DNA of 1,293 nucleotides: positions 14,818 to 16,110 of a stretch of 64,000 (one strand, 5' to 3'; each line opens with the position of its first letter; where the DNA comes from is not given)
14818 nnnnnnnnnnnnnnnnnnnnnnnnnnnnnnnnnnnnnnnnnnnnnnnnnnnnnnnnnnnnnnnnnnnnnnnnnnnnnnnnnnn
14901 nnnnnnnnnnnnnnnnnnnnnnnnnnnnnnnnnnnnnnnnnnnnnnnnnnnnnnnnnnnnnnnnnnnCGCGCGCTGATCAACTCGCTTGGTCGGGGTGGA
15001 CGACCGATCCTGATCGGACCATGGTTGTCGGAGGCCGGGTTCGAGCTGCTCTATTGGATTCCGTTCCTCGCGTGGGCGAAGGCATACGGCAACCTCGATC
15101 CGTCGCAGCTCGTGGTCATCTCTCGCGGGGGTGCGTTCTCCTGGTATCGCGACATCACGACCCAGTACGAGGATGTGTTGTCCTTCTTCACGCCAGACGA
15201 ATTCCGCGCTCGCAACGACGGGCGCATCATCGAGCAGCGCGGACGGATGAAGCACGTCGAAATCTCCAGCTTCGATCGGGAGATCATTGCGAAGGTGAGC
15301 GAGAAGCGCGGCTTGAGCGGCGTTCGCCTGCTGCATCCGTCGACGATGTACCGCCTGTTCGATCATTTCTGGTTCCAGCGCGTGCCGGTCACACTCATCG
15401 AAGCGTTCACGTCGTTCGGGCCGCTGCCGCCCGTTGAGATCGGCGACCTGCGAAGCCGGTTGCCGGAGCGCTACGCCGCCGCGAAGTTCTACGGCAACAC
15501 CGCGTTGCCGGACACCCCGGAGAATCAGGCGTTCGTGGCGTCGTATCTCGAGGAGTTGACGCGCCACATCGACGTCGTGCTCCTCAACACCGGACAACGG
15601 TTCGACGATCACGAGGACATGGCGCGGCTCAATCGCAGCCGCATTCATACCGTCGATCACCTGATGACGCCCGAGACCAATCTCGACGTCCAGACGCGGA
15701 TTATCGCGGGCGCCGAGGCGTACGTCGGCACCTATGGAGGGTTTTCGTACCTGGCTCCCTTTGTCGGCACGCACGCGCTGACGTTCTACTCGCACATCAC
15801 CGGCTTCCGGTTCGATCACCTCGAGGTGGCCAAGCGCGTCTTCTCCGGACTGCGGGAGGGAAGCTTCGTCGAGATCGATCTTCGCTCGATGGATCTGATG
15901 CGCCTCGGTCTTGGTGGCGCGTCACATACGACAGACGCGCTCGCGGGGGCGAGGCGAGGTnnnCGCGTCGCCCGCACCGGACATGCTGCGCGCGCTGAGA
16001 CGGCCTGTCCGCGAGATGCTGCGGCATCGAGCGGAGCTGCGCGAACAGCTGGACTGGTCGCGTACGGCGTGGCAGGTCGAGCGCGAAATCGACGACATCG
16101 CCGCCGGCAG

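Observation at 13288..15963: Rosetta-stone fusion linking the two unknown families (A-B) in one 891-aa protein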

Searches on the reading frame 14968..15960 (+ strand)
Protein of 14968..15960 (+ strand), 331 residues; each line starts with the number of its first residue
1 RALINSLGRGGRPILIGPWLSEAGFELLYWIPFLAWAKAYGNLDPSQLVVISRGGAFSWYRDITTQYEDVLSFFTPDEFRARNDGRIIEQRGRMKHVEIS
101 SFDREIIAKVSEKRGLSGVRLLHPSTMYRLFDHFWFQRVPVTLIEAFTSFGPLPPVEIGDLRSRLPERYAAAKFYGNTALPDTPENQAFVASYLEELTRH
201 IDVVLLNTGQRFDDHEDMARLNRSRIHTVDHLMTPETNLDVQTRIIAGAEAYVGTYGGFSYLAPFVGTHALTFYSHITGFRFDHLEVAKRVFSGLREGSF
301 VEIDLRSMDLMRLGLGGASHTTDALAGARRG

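Call 20: search_protein_representatives(protein=window:14968-15960:+)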
Query: 331 residues. Proteins with E-value up to 0.001 (for the whole library): 1439; up to 1e-10: 1105; up to 1e-30: 583. The best 150 are listed.
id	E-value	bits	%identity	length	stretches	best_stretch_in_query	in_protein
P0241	5.0e-158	542.2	44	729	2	3-307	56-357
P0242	3.0e-132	457.4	63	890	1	1-317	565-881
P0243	1.1e-127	442.4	59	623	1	4-321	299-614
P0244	1.0e-106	373.5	61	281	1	51-324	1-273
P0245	4.3e-104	364.9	51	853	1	4-317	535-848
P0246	4.1e-100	351.8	89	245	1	46-216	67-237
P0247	2.8e-95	335.9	51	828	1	4-319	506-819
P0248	3.8e-95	335.5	47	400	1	3-328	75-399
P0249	7.0e-95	334.6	48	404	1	5-319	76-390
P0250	7.7e-94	331.2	49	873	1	6-317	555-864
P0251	1.4e-93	330.3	48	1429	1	13-318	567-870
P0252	3.6e-93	329.0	67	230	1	98-319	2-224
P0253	1.0e-90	320.9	64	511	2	1-198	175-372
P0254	3.9e-88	312.4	46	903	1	4-319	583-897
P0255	1.8e-87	310.2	44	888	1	3-317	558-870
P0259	4.7e-85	302.3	47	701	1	6-309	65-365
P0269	3.0e-79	283.2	43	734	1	7-318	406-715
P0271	8.9e-79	281.7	46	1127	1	9-300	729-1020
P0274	1.7e-77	277.4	44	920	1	3-301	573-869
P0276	5.3e-77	275.8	42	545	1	4-316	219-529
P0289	1.4e-73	264.5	43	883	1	6-299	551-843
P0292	9.1e-73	261.9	43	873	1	4-292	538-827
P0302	7.5e-72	258.9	41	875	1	6-318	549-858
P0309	1.9e-70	254.3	43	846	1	8-304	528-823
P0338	5.8e-67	242.8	41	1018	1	2-297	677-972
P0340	9.1e-67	242.2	42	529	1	1-319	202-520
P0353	2.9e-65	237.3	37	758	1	2-315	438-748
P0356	9.7e-65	235.5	40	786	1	9-296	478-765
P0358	1.5e-64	234.9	41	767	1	8-314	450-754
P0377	3.8e-62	227.0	38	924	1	4-312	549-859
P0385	2.4e-61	224.4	39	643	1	9-301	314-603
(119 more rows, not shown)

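Call 37: search_protein_families(library=pfam, proteins=[P0259, P0269, P0353, P0356, P0358, P0385, P0276, P0340, P0271, P0338], max_evalue=0.01)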
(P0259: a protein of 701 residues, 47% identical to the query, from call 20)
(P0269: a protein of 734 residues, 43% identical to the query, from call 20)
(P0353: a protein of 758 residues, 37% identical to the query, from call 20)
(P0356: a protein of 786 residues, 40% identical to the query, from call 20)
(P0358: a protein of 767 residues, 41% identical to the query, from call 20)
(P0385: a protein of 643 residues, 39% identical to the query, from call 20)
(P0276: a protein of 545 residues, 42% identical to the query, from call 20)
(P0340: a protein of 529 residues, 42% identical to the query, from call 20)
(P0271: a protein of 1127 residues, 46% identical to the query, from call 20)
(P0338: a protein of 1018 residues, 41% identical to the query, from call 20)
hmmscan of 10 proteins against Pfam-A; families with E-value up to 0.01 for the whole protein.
P0259 (701 aa): 1 family
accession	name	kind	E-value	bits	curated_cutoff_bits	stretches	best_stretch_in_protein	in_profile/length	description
PF13469.12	Sulfotransfer_3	-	5.4e-13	50.1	27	1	410-640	7-215/216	Sulfotransferase family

P0269 (734 aa): 2 families
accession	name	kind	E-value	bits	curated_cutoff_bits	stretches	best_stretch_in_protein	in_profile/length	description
PF00535.33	Glycos_transf_2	-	1.1e-22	81.2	23.3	1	9-122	5-113/168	Glycosyl transferase family 2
PF13641.12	Glyco_tranf_2_3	-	0.0013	19.2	27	1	12-116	11-114/230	Glycosyltransferase like family 2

P0353 (758 aa): 2 families
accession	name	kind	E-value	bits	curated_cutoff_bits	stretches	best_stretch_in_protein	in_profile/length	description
PF00535.33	Glycos_transf_2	-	7.1e-26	91.6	23.3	1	15-155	4-143/168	Glycosyl transferase family 2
PF13641.12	Glyco_tranf_2_3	-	0.00054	20.5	27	1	9-119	1-111/230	Glycosyltransferase like family 2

P0356 (786 aa): 0 families

P0358 (767 aa): 3 families
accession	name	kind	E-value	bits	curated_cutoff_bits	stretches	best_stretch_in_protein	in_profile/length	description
PF00535.33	Glycos_transf_2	-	6.4e-29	101.5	23.3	1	6-129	2-124/168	Glycosyl transferase family 2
PF10111.15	Glyco_tranf_2_2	-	0.00012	22.1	27.3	1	4-131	2-134/276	Glycosyltransferase like family 2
PF13641.12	Glyco_tranf_2_3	-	0.00016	22.2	27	1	12-110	11-112/230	Glycosyltransferase like family 2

P0385 (643 aa): 5 families
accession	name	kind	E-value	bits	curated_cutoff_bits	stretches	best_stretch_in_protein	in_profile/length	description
PF00005.33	ABC_tran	-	1.5e-10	42.2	25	1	45-92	1-48/137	ABC transporter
PF13191.12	AAA_16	-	0.00085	20.3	32.6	1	51-173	20-138/167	AAA ATPase domain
PF13238.12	AAA_18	-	0.0036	18.2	29.4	1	59-78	2-21/128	AAA domain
PF07728.20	AAA_5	-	0.0039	17.6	22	0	58-80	2-24/139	AAA domain (dynein-related subfamily)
PF01078.27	Mg_chelatase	-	0.0093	15.8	20.3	0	55-81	22-48/207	Magnesium chelatase, subunit ChlI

P0276 (545 aa): 0 families

P0340 (529 aa): 0 families

P0271 (1127 aa): 0 families

P0338 (1018 aa): 0 families

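Call 50: list_cluster_members(proteins=[P0245, P0274, P0289, P0292, P0302, P0309, P0377, P0385, P0259, P0353])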
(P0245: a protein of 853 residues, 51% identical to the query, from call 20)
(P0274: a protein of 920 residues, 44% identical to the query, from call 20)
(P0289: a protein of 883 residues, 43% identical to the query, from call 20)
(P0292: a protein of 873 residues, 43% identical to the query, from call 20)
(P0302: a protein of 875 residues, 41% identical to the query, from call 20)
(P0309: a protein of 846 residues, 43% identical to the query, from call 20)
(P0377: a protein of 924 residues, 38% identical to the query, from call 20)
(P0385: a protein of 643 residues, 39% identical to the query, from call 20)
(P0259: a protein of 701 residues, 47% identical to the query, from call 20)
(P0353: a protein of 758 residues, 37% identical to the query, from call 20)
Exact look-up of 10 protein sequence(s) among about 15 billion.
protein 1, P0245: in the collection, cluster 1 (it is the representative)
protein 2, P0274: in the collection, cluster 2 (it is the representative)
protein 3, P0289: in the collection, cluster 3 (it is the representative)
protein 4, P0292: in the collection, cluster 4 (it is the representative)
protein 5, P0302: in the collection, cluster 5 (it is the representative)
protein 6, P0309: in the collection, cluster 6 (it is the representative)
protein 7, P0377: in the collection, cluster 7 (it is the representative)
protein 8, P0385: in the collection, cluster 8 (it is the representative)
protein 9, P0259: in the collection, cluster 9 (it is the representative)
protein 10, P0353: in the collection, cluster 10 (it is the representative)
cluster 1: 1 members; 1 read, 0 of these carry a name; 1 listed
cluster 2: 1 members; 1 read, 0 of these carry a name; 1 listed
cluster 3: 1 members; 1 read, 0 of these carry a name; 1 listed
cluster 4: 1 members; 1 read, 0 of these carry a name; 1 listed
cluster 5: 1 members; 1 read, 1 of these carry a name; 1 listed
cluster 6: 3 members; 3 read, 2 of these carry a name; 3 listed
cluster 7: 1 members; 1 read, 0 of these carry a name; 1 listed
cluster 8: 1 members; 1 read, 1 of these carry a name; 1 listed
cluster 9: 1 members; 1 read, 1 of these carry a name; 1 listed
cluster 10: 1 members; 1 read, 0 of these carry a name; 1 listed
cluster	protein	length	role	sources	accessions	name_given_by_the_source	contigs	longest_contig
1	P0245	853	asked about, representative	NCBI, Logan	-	-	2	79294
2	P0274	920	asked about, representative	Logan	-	-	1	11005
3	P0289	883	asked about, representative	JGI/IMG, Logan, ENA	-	-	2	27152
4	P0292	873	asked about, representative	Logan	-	-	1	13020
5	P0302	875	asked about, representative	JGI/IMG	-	hypothetical protein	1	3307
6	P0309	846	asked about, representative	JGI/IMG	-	hypothetical protein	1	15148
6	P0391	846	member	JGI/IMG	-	hypothetical protein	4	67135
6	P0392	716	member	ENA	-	-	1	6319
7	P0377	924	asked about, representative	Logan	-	-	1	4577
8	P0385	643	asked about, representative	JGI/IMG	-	lipopolysaccharide transport system ATP-binding protein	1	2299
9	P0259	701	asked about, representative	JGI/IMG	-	hypothetical protein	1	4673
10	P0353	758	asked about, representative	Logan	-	-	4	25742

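Call 52: find_homologous_proteins(query=A4)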
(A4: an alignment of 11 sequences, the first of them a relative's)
Query A4 (11 sequences) (883 aa, profile of the alignment): 3100 proteins with E <= 0.001 among 8000 candidates; the best 120 are listed.
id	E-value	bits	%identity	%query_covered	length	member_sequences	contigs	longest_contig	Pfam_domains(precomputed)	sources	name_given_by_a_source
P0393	0.0e+0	1506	38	99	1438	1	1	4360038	-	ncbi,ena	-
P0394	0.0e+0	1502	38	99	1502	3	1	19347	PF03457.20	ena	-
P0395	0.0e+0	1499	38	95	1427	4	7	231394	-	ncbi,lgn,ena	-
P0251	0.0e+0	1498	38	95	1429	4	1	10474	-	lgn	-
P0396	0.0e+0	1490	39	95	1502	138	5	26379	PF03457.20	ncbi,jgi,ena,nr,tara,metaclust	ncbi:MAG TPA: helicase associated domain-containing protein [Acidobacteriota bacterium]|jgi:hypothet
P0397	0.0e+0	1490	37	53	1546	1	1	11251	PF13439.13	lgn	-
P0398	0.0e+0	1483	34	97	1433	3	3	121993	-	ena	-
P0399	0.0e+0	1465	37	50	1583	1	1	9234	PF02350.26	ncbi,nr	ncbi:MAG: hypothetical protein H0T61_05750 [Actinobacteria bacterium]|nr:hypothetical protein [Actin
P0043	0.0e+0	1410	36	99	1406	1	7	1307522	-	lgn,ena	-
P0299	0.0e+0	1234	37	99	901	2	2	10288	-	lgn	-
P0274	0.0e+0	1217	44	100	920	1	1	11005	-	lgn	-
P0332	0.0e+0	1198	31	99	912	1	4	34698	-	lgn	-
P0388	0.0e+0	1189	33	92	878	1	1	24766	-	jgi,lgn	-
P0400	0.0e+0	1187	39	95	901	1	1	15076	-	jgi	-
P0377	0.0e+0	1174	37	96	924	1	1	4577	-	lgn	-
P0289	0.0e+0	1174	100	100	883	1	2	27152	-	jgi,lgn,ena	-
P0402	0.0e+0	1151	42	53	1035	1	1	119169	-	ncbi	ncbi:MAG: hypothetical protein ACKVX7_18600 [Planctomycetota bacterium]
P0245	0.0e+0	1127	34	95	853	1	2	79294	-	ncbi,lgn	-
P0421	0.0e+0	1095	42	99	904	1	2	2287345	-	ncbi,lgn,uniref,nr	ncbi:hypothetical protein G4V39_08775 [Thermosulfuriphilus ammonigenes]|uniref:Uncharacterized prote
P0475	0.0e+0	1077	46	99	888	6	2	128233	-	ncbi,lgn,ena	-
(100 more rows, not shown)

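Call 53: find_encoding_contigs(protein=P0421, flank=10000, max_places=2)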
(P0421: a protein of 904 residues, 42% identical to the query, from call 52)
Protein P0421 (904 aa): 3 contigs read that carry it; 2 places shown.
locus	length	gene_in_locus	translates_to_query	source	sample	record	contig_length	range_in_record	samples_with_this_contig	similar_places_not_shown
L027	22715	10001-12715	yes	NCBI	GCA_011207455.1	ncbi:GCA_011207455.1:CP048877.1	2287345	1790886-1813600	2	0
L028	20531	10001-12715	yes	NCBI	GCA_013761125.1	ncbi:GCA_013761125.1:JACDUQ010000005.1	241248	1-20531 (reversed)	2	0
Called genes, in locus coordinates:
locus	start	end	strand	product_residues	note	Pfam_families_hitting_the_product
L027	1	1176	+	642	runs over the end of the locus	PF13292:DXP_synthase_N, PF00456:Transketolase_N, PF02779:Transket_pyr, PF02780:Transketolase_C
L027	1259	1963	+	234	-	PF02348:CTP_transf_3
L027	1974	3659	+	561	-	PF05159:Capsule_synth (weak)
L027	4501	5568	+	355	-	PF13649:Methyltransf_25 (faint), PF08241:Methyltransf_11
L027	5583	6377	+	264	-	-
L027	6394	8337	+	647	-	PF00005:ABC_tran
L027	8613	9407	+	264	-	PF10364:NKWYS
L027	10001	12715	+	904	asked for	-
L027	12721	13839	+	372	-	PF01467:CTP_transf_like, PF13489:Methyltransf_23, PF13847:Methyltransf_31 (faint), PF08241:Methyltransf_11, PF08242:Methyltransf_12, PF13649:Methyltransf_25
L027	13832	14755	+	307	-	-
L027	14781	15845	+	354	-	PF13439:Glyco_transf_4, PF20706:GT4-conflict, PF00534:Glycos_transf_1, PF13692:Glyco_trans_1_4, PF13524:Glyco_trans_1_2 (weak)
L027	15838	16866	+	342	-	PF01370:Epimerase, PF04321:RmlD_sub_bind, PF16363:GDP_Man_Dehyd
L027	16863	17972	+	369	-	PF00534:Glycos_transf_1, PF13692:Glyco_trans_1_4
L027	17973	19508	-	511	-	PF13727:CoA_binding_3, PF02397:Bac_transf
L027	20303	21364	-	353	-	PF01527:HTH_Tnp_1 (faint), PF13384:HTH_23, PF13518:HTH_28, PF13551:HTH_29, PF13565:HTH_32, PF13592:HTH_33, PF13358:DDE_3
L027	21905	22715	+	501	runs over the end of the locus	PF01336:tRNA_anti-codon, PF00152:tRNA-synt_2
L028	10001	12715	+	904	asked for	-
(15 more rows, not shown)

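Call 54: find_encoding_contigs(protein=P0393, flank=10000, max_places=2)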
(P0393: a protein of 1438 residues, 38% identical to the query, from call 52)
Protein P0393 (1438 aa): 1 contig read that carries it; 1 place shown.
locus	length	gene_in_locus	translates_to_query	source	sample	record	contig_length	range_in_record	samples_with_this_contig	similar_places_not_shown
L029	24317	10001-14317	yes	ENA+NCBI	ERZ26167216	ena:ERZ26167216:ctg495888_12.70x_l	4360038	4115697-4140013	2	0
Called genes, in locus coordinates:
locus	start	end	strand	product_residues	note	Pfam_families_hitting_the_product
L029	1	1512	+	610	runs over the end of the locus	PF02543:Carbam_trans_N, PF16861:Carbam_trans_C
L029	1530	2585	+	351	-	-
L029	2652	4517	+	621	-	PF00005:ABC_tran (weak)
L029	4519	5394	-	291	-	PF05050:Methyltransf_21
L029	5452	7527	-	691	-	PF00535:Glycos_transf_2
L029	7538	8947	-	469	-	-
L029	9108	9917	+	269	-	-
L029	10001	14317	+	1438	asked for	-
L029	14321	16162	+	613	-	-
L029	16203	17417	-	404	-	PF01041:DegT_DnrJ_EryC1, PF01053:Cys_Met_Meta_PP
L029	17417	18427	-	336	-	PF00106:adh_short (faint), PF01073:3Beta_HSD, PF01370:Epimerase, PF02719:Polysacc_synt_2, PF04321:RmlD_sub_bind, PF13460:NAD_binding_10, PF16363:GDP_Man_Dehyd, PF07993:NAD_binding_4 (weak)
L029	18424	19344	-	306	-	PF00535:Glycos_transf_2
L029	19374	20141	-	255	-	PF05401:NodS, PF01209:Ubie_methyltran, PF02353:CMAS, PF13489:Methyltransf_23, PF13847:Methyltransf_31, PF08241:Methyltransf_11, PF08242:Methyltransf_12, PF13649:Methyltransf_25, +4 more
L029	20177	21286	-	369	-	PF00155:Aminotran_1_2, PF01212:Beta_elim_lyase (weak), PF00266:Aminotran_5 (weak), PF01041:DegT_DnrJ_EryC1, PF01053:Cys_Met_Meta_PP (weak)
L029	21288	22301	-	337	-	PF01408:GFO_IDH_MocA, PF02894:GFO_IDH_MocA_C, PF22725:GFO_IDH_MocA_C3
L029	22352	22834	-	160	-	PF25087:GMPPB_C (faint), PF25084:LbH_EIF2B (faint), PF00132:Hexapep, PF14602:Hexapep_2 (faint), PF00132:Hexapep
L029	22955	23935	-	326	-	-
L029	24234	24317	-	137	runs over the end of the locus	PF20586:DUF6788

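Call 56: find_encoding_contigs(protein=P0475, flank=10000, max_places=1)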
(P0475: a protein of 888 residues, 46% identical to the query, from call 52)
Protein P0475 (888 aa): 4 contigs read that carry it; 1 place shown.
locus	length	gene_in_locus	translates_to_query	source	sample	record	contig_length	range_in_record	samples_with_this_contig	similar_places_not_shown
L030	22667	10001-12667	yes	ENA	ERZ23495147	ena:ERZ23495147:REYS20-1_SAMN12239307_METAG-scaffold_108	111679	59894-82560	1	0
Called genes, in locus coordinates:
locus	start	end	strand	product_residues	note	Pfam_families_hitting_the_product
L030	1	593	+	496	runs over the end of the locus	PF00171:Aldedh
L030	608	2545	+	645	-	PF13292:DXP_synthase_N, PF00456:Transketolase_N, PF02779:Transket_pyr, PF02780:Transketolase_C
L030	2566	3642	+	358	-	PF08241:Methyltransf_11 (weak)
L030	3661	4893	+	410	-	PF00005:ABC_tran, PF13304:AAA_21 (faint)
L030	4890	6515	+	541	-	-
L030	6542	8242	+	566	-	PF02543:Carbam_trans_N, PF16861:Carbam_trans_C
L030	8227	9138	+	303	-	PF04055:Radical_SAM, PF13186:SPASM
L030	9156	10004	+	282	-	PF01061:ABC2_membrane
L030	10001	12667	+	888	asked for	-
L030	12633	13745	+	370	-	PF01467:CTP_transf_like, PF13489:Methyltransf_23, PF13847:Methyltransf_31 (weak), PF08241:Methyltransf_11, PF08242:Methyltransf_12, PF13649:Methyltransf_25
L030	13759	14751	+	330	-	-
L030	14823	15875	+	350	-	PF13439:Glyco_transf_4, PF13579:Glyco_trans_4_4 (weak), PF20706:GT4-conflict, PF00534:Glycos_transf_1, PF13692:Glyco_trans_1_4, PF13524:Glyco_trans_1_2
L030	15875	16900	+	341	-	PF01370:Epimerase, PF04321:RmlD_sub_bind, PF16363:GDP_Man_Dehyd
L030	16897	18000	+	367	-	PF13439:Glyco_transf_4 (weak), PF00534:Glycos_transf_1, PF13692:Glyco_trans_1_4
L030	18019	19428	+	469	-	PF00483:NTP_transferase, PF12804:NTP_transf_3 (weak), PF22640:ManC_GMP_beta-helix, PF01050:MannoseP_isomer, PF07883:Cupin_2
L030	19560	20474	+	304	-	PF01551:Peptidase_M23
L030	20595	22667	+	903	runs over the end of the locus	PF07517:SecA_DEAD, PF01043:SecA_PP_bind, PF21090:P-loop_SecA, PF07516:SecA_SW, PF02810:SEC-C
